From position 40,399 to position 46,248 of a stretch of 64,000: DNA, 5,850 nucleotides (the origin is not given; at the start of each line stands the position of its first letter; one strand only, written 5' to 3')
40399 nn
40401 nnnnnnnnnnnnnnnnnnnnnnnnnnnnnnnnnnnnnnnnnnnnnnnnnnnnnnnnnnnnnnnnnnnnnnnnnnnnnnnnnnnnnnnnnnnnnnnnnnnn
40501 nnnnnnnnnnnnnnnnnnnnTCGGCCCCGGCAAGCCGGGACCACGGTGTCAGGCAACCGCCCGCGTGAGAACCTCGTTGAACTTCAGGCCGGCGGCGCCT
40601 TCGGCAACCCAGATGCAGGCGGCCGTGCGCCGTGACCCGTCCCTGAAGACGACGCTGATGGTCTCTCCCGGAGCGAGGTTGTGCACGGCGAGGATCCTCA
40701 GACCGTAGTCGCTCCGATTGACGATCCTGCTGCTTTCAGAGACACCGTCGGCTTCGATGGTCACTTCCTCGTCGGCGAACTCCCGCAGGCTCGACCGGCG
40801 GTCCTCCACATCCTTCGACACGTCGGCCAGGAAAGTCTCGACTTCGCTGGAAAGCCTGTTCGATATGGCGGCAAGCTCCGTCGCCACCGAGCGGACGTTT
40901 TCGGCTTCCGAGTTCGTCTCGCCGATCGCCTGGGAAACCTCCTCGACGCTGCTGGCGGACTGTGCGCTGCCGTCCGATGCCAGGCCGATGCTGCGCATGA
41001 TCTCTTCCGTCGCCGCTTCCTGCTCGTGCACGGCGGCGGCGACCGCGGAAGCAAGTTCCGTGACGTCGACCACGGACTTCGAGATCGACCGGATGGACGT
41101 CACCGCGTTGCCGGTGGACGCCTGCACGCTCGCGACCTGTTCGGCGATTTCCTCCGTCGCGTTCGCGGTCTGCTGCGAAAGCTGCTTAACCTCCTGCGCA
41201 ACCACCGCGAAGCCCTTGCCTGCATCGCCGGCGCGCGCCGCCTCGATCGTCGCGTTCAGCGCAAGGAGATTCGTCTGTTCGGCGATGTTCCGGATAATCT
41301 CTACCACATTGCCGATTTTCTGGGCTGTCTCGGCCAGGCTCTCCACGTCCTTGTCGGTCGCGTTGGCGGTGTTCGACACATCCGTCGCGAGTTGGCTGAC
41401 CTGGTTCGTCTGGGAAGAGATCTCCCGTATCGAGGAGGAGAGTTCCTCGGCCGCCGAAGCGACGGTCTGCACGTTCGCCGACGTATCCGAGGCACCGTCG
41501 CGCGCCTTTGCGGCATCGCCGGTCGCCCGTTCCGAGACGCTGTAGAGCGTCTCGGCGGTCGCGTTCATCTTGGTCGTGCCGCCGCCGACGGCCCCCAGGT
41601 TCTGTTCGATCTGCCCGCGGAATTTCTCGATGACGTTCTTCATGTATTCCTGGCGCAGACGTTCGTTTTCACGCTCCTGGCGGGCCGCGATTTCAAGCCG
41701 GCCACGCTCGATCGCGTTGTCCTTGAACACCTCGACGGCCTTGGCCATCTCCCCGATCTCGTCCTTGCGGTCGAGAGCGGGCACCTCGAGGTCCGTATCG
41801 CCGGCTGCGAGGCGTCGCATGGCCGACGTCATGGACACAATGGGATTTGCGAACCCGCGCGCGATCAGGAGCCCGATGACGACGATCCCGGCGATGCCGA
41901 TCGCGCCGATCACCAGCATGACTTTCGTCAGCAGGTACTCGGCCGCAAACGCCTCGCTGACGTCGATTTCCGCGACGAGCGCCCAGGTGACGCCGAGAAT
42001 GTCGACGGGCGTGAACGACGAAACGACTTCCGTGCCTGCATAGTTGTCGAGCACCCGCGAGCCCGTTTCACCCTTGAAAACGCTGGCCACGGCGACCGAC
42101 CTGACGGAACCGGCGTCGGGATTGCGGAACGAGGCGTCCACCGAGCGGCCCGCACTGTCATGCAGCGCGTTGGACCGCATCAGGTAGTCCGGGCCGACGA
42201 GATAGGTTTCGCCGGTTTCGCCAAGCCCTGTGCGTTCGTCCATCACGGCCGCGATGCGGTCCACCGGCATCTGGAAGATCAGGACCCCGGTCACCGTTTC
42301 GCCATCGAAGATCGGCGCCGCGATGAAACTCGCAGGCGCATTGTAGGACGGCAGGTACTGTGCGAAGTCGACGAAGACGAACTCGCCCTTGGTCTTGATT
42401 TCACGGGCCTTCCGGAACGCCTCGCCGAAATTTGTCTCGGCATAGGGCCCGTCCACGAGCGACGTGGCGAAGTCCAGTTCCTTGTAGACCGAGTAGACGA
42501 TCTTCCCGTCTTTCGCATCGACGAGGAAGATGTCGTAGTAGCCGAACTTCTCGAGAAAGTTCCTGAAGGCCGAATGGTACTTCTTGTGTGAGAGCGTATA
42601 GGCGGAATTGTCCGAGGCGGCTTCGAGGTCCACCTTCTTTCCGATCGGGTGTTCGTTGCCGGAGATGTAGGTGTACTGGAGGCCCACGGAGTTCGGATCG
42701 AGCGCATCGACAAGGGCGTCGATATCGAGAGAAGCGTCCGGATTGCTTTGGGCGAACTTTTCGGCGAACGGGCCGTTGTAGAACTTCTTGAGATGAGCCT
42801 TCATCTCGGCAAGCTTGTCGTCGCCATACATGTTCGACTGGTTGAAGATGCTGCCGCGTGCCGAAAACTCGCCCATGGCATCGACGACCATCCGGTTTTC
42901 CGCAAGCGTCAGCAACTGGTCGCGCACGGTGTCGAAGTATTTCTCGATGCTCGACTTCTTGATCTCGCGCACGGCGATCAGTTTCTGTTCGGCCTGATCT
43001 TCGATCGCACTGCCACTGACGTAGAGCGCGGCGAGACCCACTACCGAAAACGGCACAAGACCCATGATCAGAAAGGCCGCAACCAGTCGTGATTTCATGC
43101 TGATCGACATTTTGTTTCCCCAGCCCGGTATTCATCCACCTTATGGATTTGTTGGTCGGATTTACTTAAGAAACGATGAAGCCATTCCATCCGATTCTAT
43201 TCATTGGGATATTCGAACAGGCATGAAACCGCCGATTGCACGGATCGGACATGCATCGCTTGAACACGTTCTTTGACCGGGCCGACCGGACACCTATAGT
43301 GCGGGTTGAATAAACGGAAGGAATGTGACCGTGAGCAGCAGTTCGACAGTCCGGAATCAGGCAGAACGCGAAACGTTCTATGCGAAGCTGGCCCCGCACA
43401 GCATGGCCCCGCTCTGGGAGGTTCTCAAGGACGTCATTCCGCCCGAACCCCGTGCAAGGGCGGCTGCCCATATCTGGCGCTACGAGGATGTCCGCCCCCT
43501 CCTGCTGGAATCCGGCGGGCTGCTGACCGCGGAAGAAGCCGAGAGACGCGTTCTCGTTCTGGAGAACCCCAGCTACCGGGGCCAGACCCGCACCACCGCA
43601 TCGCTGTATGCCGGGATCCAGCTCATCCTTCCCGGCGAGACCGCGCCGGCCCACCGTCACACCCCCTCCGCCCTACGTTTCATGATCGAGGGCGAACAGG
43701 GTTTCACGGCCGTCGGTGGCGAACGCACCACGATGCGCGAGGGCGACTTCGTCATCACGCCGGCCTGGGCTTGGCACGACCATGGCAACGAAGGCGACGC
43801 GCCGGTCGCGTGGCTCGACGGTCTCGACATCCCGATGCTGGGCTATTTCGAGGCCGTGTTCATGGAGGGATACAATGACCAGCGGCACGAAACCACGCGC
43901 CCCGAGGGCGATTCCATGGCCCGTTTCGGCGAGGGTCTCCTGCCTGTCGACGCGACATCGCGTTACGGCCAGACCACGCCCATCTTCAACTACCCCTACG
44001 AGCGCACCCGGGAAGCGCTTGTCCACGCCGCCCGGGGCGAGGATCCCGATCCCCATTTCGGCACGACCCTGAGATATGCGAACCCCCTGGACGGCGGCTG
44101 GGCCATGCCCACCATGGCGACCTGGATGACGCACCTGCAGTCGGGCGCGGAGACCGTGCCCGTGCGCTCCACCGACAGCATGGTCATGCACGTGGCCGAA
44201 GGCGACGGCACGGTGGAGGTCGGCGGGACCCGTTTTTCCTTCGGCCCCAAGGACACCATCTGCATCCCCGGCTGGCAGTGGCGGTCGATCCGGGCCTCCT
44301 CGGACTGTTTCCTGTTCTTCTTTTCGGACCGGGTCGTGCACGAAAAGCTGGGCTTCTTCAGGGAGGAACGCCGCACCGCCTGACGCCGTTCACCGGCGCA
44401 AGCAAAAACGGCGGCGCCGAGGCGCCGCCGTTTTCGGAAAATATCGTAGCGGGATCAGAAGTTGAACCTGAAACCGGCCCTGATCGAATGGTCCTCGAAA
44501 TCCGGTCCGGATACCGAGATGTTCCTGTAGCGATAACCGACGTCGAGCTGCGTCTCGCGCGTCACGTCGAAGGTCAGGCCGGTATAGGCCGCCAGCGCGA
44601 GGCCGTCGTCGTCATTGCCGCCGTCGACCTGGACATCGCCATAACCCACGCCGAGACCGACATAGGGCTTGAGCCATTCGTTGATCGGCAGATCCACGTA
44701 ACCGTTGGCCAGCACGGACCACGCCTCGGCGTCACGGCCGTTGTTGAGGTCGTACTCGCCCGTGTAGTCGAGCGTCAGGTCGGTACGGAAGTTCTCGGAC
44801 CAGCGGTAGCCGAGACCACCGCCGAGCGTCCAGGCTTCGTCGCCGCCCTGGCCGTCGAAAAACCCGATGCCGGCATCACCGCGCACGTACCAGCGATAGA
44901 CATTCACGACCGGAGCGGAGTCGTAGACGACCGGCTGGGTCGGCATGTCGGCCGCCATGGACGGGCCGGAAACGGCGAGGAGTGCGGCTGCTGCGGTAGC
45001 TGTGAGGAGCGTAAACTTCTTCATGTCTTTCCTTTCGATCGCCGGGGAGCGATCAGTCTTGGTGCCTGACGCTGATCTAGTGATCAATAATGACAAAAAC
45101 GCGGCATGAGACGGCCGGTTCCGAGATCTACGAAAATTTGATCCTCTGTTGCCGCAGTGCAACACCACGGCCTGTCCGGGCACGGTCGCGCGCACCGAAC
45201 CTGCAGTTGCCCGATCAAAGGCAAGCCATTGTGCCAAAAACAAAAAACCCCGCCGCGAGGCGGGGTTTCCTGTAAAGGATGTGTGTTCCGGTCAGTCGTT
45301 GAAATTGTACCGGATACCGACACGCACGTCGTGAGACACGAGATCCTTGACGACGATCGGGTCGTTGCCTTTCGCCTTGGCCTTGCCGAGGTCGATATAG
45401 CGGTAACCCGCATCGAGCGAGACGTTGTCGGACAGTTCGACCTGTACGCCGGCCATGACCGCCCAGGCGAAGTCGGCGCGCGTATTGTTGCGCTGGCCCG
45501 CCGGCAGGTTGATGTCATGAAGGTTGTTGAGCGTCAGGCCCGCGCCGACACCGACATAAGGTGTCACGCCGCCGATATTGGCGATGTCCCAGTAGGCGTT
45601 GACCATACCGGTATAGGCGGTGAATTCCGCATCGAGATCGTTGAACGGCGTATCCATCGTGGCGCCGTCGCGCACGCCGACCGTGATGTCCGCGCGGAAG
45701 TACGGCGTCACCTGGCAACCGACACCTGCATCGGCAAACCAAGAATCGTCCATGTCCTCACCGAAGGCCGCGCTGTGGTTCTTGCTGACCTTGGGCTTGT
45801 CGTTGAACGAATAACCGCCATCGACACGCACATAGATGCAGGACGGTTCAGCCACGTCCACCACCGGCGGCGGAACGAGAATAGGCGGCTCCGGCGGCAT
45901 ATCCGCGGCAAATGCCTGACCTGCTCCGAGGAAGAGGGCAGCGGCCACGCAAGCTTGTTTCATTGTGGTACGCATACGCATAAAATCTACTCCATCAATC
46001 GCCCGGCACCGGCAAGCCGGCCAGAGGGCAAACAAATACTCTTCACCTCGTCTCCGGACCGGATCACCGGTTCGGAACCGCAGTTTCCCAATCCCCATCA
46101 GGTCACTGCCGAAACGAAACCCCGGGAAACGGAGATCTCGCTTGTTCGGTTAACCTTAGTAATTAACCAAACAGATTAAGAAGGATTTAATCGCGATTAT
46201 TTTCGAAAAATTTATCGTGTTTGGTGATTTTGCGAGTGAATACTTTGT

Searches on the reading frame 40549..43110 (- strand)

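Call 55: search_protein_families(library=ncbifam, proteins=[window:40549-43110:-], max_evalue=1e-10)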
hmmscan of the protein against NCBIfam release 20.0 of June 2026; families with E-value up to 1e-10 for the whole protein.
window:40549-43110:- (853 aa): 7 families
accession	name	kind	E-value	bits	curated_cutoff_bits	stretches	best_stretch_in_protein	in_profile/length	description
NF058645.1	MCPCtpMPsAe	equivalog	2.7e-30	105.7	900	1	396-760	205-556/558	methyl-accepting chemotaxis protein CtpM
NF041847.1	transduc_aer2_vibrio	equivalog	3.9e-22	78.3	1200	1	494-766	479-772/804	aerotaxis transducer Aer2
NF007309.0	PRK09793.1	equivalog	3.1e-21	76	903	1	525-741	277-506/533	methyl-accepting chemotaxis protein IV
NF011622.0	PRK15048.1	equivalog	1.3e-19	70.7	900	1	513-765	266-532/553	methyl-accepting chemotaxis protein II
NF047851.1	MCPCitTducer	equivalog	2.1e-19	70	900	1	519-744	273-512/553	methyl-accepting chemotaxis citrate transducer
NF050802.1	AspChtxCcaA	equivalog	3.4e-18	65.4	1300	1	587-706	561-672/700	aspartate chemotaxis receptor CcaA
NF011615.0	PRK15041.1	equivalog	7.2e-18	64.5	947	1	515-736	270-505/554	methyl-accepting chemotaxis protein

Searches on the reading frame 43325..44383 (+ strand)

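Call 55: search_protein_families(library=ncbifam, proteins=[window:43325-44383:+], max_evalue=1e-10)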
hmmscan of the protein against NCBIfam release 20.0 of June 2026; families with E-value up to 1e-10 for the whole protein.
window:43325-44383:+ (352 aa): 2 families
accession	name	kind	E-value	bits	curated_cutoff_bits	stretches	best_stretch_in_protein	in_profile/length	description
TIGR02272.1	gentisate_1_2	equivalog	4.9e-142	472.8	442.1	1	14-349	2-336/336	gentisate 1,2-dioxygenase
NF049978.1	AminoSalDhMabB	equivalog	1.6e-70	238.3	650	1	18-349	4-335/351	5-aminosalicylate 1,2-dioxygenase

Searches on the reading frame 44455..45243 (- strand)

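Call 55: search_protein_families(library=ncbifam, proteins=[window:44455-45243:-], max_evalue=1e-10)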
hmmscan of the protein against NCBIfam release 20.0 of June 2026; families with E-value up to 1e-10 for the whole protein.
window:44455-45243:- (262 aa): 1 family
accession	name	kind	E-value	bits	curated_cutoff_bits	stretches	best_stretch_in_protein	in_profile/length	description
NF052636.1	Rick_Adr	subfamily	2.1e-12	47.1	210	0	74-206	1-140/224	adhesin Adr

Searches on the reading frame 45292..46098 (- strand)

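Call 55: search_protein_families(library=ncbifam, proteins=[window:45292-46098:-], max_evalue=1e-10)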
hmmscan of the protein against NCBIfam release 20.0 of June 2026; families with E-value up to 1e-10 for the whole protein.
window:45292-46098:- (268 aa): 1 family
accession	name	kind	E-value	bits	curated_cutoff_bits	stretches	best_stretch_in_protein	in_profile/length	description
NF052636.1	Rick_Adr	subfamily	1.1e-14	54.6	210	1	83-265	22-223/224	adhesin Adr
